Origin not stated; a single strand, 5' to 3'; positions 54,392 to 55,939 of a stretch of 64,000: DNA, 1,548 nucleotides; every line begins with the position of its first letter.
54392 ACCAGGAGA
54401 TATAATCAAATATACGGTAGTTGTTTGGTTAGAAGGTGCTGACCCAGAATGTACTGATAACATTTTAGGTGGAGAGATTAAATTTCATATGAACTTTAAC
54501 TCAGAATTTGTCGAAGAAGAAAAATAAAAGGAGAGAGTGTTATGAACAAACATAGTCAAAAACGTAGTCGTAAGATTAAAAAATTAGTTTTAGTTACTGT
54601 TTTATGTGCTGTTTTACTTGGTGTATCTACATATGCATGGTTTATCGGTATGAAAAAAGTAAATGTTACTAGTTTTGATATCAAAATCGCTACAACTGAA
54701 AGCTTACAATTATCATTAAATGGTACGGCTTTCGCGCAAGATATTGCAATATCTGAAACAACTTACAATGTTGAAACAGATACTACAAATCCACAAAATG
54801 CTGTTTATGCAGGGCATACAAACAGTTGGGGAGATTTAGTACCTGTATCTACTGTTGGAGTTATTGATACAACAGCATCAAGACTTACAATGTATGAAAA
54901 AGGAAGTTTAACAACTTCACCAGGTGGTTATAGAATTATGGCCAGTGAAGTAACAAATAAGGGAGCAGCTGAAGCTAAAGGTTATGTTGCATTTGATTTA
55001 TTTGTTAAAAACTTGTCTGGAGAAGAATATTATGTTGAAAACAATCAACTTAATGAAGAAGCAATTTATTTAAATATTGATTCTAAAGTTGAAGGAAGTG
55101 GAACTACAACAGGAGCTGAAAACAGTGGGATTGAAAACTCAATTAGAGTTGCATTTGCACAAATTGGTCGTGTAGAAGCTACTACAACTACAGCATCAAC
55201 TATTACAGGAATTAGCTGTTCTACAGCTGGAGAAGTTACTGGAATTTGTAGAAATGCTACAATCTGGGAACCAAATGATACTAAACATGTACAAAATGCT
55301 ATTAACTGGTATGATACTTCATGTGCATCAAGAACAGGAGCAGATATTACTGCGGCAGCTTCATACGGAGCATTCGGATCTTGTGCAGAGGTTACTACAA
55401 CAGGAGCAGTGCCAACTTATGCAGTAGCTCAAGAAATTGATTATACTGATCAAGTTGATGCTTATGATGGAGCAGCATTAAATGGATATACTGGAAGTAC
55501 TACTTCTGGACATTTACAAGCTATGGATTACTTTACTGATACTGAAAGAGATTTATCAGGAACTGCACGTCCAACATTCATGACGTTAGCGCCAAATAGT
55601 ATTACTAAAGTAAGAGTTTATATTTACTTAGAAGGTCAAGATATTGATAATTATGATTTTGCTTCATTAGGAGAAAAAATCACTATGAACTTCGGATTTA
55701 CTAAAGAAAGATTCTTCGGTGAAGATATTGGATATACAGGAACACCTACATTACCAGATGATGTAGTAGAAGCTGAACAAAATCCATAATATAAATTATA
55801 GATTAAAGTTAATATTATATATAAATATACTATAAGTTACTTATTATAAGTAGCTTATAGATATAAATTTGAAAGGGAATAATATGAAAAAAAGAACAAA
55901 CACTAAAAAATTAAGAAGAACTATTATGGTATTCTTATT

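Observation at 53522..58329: Second, distant locus of three large paralogous exported proteins with YAWF SipW-cognate-like signals, under a consensus promoter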

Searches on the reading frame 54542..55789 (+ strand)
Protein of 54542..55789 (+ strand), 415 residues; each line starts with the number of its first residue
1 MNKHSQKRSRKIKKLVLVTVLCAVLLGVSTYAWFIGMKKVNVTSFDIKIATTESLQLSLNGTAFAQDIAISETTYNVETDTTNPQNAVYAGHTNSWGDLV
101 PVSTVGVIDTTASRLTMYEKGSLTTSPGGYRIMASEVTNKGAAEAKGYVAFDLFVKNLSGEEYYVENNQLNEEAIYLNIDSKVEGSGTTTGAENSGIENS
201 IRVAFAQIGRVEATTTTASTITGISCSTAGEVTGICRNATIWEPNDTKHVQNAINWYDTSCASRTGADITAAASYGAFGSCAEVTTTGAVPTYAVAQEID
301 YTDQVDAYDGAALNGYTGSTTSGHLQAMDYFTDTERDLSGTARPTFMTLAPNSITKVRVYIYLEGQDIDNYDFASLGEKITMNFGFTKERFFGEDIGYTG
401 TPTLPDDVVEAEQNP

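Call 3: search_protein_families(library=pfam, proteins=[window:54542-55789:+], max_evalue=1)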
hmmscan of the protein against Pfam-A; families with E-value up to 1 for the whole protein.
window:54542-55789:+ (415 aa): 1 family
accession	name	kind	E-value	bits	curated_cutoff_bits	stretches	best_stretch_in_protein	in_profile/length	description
PF13131.11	DUF3951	-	0.21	12.3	26.3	0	147-164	20-37/52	Protein of unknown function (DUF3951)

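Call 4: search_protein_families(library=ncbifam, proteins=[window:54542-55789:+], max_evalue=1)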
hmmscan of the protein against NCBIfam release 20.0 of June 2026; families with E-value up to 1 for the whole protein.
window:54542-55789:+ (415 aa): 0 families

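Call 8: find_homologous_proteins(query=window:54542-55789:+)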
Query window:54542-55789:+ (415 aa): 2286 proteins with E <= 0.001 among 8000 candidates; the best 120 are listed.
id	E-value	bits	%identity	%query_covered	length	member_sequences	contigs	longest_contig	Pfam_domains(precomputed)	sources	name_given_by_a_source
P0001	6.2e-271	916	100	100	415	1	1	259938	-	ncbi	-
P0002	2.7e-163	562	65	99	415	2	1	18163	-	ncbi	-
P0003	2.0e-158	546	63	100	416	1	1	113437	-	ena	-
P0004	1.3e-156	540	63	100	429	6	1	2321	-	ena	-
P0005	2.3e-155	536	63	98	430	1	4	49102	-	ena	-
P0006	1.6e-154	533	63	99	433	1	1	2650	-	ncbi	-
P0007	1.8e-153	530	61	100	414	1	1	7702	-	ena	-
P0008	2.6e-153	529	62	97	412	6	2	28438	-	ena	-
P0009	9.7e-153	527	62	100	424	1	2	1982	-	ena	-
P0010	1.3e-152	527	60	100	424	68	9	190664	-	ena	-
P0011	3.0e-152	526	62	98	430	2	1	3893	-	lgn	-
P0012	7.5e-152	524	62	98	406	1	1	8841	-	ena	-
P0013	8.9e-152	524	61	100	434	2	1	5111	-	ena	-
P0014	1.1e-151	524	62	98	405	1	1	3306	-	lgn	-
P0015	1.1e-151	524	60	100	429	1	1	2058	-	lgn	-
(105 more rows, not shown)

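Call 15: find_encoding_contigs(protein=P0001, flank=10000, max_places=3)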
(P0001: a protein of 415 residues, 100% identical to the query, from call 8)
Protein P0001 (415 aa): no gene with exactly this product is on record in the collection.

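Call 16: find_encoding_contigs(protein=P0010, flank=10000, max_places=4)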
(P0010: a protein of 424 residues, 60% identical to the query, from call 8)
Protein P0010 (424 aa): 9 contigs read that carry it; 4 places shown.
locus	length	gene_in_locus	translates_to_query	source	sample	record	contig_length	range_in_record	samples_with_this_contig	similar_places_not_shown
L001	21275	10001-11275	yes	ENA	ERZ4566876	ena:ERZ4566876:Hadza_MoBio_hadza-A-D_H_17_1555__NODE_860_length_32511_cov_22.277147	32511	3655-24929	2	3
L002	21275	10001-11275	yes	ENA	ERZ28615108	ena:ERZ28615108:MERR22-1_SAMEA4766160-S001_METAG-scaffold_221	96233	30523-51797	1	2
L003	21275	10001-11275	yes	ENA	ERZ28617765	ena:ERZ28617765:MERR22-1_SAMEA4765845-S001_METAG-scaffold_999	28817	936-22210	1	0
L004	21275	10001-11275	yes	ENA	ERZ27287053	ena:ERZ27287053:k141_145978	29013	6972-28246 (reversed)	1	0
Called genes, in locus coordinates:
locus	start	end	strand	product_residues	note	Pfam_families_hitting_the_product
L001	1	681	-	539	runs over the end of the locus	PF03816:LytR_cpsA_psr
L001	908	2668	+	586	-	PF00404:Dockerin_1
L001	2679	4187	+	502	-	-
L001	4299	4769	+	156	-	PF08660:Alg14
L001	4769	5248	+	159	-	PF04101:Glyco_tran_28_C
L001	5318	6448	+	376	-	PF13439:Glyco_transf_4 (faint), PF20706:GT4-conflict, PF00534:Glycos_transf_1, PF13692:Glyco_trans_1_4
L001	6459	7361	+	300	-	PF00535:Glycos_transf_2, PF10111:Glyco_tranf_2_2, PF13641:Glyco_tranf_2_3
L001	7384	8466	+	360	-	PF00953:Glycos_transf_4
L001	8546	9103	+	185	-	-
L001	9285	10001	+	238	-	-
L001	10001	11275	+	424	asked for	-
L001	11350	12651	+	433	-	-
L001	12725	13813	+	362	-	-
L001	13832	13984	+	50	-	-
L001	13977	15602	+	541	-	-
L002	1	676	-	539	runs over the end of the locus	PF03816:LytR_cpsA_psr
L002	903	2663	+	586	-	PF00404:Dockerin_1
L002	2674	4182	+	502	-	-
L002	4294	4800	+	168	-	-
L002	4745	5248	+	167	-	-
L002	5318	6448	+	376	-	PF13439:Glyco_transf_4 (faint), PF20706:GT4-conflict, PF00534:Glycos_transf_1, PF13692:Glyco_trans_1_4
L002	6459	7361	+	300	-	PF00535:Glycos_transf_2, PF10111:Glyco_tranf_2_2, PF13641:Glyco_tranf_2_3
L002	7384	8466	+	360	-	PF00953:Glycos_transf_4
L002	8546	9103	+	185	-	-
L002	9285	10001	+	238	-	-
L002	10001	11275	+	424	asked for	-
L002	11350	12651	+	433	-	-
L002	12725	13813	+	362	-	-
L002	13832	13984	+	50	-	-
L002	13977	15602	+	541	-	-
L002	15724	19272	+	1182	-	-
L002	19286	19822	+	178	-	-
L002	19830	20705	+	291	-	-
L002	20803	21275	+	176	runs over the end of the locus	-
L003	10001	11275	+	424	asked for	-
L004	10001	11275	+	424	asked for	-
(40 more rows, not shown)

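Call 17: predict_structure(alignment_id=A2)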
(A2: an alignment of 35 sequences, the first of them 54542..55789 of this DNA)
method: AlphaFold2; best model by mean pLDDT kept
length: 415 residues; sequences in the alignment: 35
mean_pLDDT: 73.1   pTM: 0.76
mean pLDDT of the five models: 73.1, 65.5, 65.3, 62.4, 57.1
residues with pLDDT >= 90: 80; 70-90: 187; 50-70: 92; < 50: 56
segments of 3 or more residues with pLDDT < 50: 30-39, 188-194, 317-321, 369-376, 390-400, 402-415
pLDDT, mean of each block of 10 residues (from residue 1): 67 84 69 43 72 86 91 76 79 77 85 84 55 73 77 90 82 87 67 58 93 94 93 92 78 54 68 70 58 76 61 49 69 86 88 94 66 54 80 44 44 33
secondary structure, 60 per line:
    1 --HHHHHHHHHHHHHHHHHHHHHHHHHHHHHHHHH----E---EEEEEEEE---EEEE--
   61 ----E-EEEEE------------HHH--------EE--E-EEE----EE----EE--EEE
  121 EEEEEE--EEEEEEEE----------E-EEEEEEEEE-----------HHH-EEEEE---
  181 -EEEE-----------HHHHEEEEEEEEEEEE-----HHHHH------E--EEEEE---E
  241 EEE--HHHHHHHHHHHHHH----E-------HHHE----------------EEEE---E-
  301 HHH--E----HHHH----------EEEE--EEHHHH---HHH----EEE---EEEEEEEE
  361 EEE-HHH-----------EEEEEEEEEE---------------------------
elements in order: H3-35 E44-51 E55-58 E67-71 E101-103 E118-126 E129-136 E149-157 E173-177 E182-185 H197-200 E201-212 H218-222 E232-236 E240-243 H246-259 E292-295 H311-314 E325-328 H333-336 E347-349 E353-363 E379-388

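Call 19: search_protein_representatives(alignment_id=A2)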
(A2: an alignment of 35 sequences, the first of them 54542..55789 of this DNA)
Query: 35 sequences, 414 profile positions. Proteins with E-value up to 0.001 (for the whole library): 1624; up to 1e-10: 829; up to 1e-30: 317. The best 150 are listed.
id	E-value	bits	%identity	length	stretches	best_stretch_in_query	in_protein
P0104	3.1e-199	678.9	-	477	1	2-411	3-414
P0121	1.0e-168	578.4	-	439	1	1-398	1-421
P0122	2.7e-167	573.6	-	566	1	1-395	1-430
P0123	3.5e-167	573.3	-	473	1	4-400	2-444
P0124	1.3e-165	568.1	-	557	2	4-271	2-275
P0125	2.7e-165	567.1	-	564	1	1-401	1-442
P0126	1.7e-160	551.3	-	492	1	1-405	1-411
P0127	2.3e-159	547.6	-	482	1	2-405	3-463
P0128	8.2e-158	542.4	-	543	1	1-410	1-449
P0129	9.7e-158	542.2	-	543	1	2-397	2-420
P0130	2.7e-157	540.7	-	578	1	1-397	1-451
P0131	4.2e-157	540.1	-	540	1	1-397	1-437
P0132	3.2e-154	530.6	-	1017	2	8-402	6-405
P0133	1.6e-153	528.3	-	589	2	3-318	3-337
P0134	4.6e-152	523.5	-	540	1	1-400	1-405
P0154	1.6e-109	383.3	-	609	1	7-404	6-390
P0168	1.1e-97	344.4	-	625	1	6-396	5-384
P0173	8.3e-93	328.3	-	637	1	4-397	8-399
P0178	1.1e-88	314.7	-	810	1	5-396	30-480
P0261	7.1e-42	160.5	-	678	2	1-249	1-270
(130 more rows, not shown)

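Call 24: find_related_loci(query=A2, collection=genome_contigs, flank=10000)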
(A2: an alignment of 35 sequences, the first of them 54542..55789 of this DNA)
Query A2 (415 aa) in genome_contigs; peptide patterns used: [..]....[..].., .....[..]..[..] (x = any residue, [..] = any of these).
319 stretches matched a pattern; 226 encode a relative of the query (tblastn E <= 1e-3); the best 80 are kept; 72 distinct loci.
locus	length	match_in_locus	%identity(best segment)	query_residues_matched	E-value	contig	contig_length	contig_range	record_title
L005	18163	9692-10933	65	1-410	2e-176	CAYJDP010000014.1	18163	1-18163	MAG TPA_asm: uncultured Muribaculaceae bacterium isolate ERP123703_co1_219 genome assembly, contig: NODE_3188_length_181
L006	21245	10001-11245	61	1-413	9e-165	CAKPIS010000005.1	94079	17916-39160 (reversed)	MAG: uncultured Bacilli bacterium isolate REFINED_METABAT215_TOP10_CONTIGS_1500_ASSEMBLY_K77_MERGED__Hadza_MoBio_hadza-I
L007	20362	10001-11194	62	10-410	2e-162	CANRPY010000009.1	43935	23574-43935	MAG: uncultured Bacilli bacterium isolate Lapin-018__bin50 genome assembly, contig: Lapin-018__NODE_680_length_43935_cov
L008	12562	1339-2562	60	1-412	1e-158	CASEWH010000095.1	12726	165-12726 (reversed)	uncultured bacterium isolate SI.A20.metabat-bins.119 genome assembly, contig: SI.A20.metabat-bins.119.fa_k141_318158, wh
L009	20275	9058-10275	60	1-410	8e-159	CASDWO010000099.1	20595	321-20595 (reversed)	uncultured bacterium isolate SI.A50.metabat-bins.20 genome assembly, contig: SI.A50.metabat-bins.20.fa_k141_396862, whol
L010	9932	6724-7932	58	1-406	3e-158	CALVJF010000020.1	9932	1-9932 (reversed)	MAG: uncultured Bacilli bacterium isolate BRZ_AG__bin30 genome assembly, contig: BRZ_AG__NODE_9456_length_9932_cov_3.409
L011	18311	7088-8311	59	1-412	6e-158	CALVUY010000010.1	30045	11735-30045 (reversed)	MAG: uncultured Bacilli bacterium isolate BRZ_EQ__bin120 genome assembly, contig: BRZ_EQ__NODE_2633_length_30045_cov_9.2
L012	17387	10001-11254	59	3-414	2e-157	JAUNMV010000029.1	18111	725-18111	MAG: Bacilli bacterium isolate S32M_St_metabat_15 NODE_1965_length_18111_cov_9.037273, whole genome shotgun sequence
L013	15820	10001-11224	57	4-415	1e-157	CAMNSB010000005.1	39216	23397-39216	MAG: uncultured Tenericutes bacterium isolate SRR19792995_bin.60_metawrap_v1.3_MAG genome assembly, contig: ERZ12290371_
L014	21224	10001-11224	59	1-412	1e-157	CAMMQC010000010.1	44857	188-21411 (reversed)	MAG: uncultured Tenericutes bacterium isolate ERR4836964_bin.35_MetaWRAP_v1.1_MAG genome assembly, contig: NODE_829_leng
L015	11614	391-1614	59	1-412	2e-157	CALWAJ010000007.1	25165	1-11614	MAG: uncultured Bacilli bacterium isolate BRZ_GV__bin40 genome assembly, contig: BRZ_GV__NODE_1593_length_25165_cov_7.56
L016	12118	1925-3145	62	2-408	7e-157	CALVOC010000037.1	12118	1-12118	MAG: uncultured Bacilli bacterium isolate BRZ_PC__bin122 genome assembly, contig: BRZ_PC__NODE_8029_length_12118_cov_5.7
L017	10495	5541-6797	57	1-413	7e-157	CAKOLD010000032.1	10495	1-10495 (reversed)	MAG: uncultured Bacilli bacterium isolate REFINED_METABAT215_TOP10_CONTIGS_1500_ASSEMBLY_K77_MERGED__Hadza_MoBio_hadza-E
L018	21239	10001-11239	57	1-410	1e-156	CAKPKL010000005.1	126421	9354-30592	MAG: uncultured Bacilli bacterium isolate REFINED_METABAT215_TOP10_CONTIGS_1500_ASSEMBLY_K77_MERGED__Hadza_MoBio_hadza-A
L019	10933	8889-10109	62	2-408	3e-156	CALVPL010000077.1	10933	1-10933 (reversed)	MAG: uncultured Bacilli bacterium isolate E12__bin133 genome assembly, contig: E12__k127_6614243, whole genome shotgun s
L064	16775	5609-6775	57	1-400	1e-141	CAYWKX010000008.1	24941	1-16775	MAG TPA_asm: uncultured Muribaculaceae bacterium isolate SRP192927_co6_547 genome assembly, contig: NODE_3990_length_249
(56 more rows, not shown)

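Call 31: list_cluster_members(proteins=[window:54542-55789:+, window:57250-58329:+, window:53829-54527:+, window:60238-63897:+, window:4241-5305:+])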
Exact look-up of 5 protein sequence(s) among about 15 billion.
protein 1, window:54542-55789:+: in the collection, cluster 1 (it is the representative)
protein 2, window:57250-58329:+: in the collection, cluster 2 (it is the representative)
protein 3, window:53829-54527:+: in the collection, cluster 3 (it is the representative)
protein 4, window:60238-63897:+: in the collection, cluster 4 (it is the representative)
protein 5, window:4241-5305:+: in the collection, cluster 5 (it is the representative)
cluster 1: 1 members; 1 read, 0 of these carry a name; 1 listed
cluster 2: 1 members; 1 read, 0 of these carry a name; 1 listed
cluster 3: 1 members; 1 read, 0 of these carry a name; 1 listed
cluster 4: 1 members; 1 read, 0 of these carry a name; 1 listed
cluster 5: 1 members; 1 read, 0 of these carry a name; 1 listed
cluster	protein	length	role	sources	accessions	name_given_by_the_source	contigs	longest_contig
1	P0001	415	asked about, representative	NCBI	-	-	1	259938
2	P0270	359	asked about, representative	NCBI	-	-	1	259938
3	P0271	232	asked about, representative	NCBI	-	-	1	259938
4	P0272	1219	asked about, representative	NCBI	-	-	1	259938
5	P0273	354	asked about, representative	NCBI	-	-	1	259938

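Call 35: search_solved_structures(query=A2, max_evalue=10)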
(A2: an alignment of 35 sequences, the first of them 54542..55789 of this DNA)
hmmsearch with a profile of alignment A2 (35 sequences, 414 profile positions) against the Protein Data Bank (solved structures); distinct sequences matched with E-value up to 10: 0.

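Call 37: fold_search(model_id=the predicted structure, library=pdb)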
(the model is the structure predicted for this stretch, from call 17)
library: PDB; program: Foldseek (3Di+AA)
matches with E <= 10: 57; with E <= 0.001: 0
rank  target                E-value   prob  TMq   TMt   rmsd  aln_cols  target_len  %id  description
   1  8k2f                  1.7e-01  0.07  0.13  0.11  18.3       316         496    8  Crystal structure of Group 1 oligosaccharide-releasing beta-N-acetylgalactosaminidase NgaCa from Cohnella abietis, apo 1 (released 2024-04-24)
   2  8k2g_A                2.7e-01  0.07  0.14  0.12  18.0       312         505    9  Crystal structure of Group 1 Oligosaccharide-releasing beta-N-acetylgalactosaminidase NgaCa from Cohnella abietis, apo (released 2024-04-24)
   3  7pmw_A                1.0e+00  0.02  0.08  0.06  17.6       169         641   11  HsPepT1 bound to Ala-Phe in the outward facing occluded conformation (released 2021-10-20)
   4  5of1_A                1.1e+00  0.04  0.13  0.24  15.2       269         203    8  The structural versatility of TasA in B. subtilis biofilm formation (released 2018-03-21)
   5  8cml_E                1.2e+00  0.01  0.07  0.05  28.3       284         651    8  Cryo-EM structure of complement C5 in complex with nanobodies UNbC5-1 and UNbC5-2 (released 2023-09-27)
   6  3dcd_A                1.4e+00  0.01  0.12  0.15  21.1       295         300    7  X-ray structure of the galactose mutarotase related enzyme Q5FKD7 from Lactobacillus acidophilus at the resolution 1.9 (released 2008-07-29)
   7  8aur_A                1.5e+00  0.05  0.17  0.27  14.8       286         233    7  Cryo-EM structure of a TasA fibre (released 2022-11-30)
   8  3zn5_B                1.7e+00  0.02  0.11  0.20  15.5       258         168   10  VP16, a capsid protein of bacteriophage P23-77 (VP16-virus-derived) (released 2013-05-15)
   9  7pmx_A                1.9e+00  0.01  0.09  0.06  18.3       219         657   10  HsPepT1 bound to Ala-Phe in the outward facing open conformation (released 2021-10-20)
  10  3zmo                  2.3e+00  0.02  0.11  0.20  15.5       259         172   10  VP16, a capsid protein of bacteriophage P23-77 (VP16-type-1) (released 2013-05-15)
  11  3zn5_C                2.8e+00  0.01  0.11  0.21  15.4       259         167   10  VP16, a capsid protein of bacteriophage P23-77 (VP16-virus-derived) (released 2013-05-15)
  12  7pnb_A                3.0e+00  0.02  0.16  0.28  14.9       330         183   11  Sulfolobus acidocaldarius 0406 filament. (released 2022-09-14)
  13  7mzq                  3.1e+00  0.01  0.08  0.13  19.6       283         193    6  Crystal structure of the UcaD lectin-binding domain in complex with fucose (released 2022-07-06)
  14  5v3s_B                3.8e+00  0.01  0.09  0.21  17.5       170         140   12  Crystal structure of IP-1A from Alcaligenes faecalis at 1.8A resolution (released 2017-06-14)
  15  7oq4_D                4.0e+00  0.00  0.06  0.10  21.2       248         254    3  Cryo-EM structure of the ATV RNAP Inhibitory Protein (RIP) bound to the DNA-binding channel of the host's RNA polymera (released 2021-08-25)
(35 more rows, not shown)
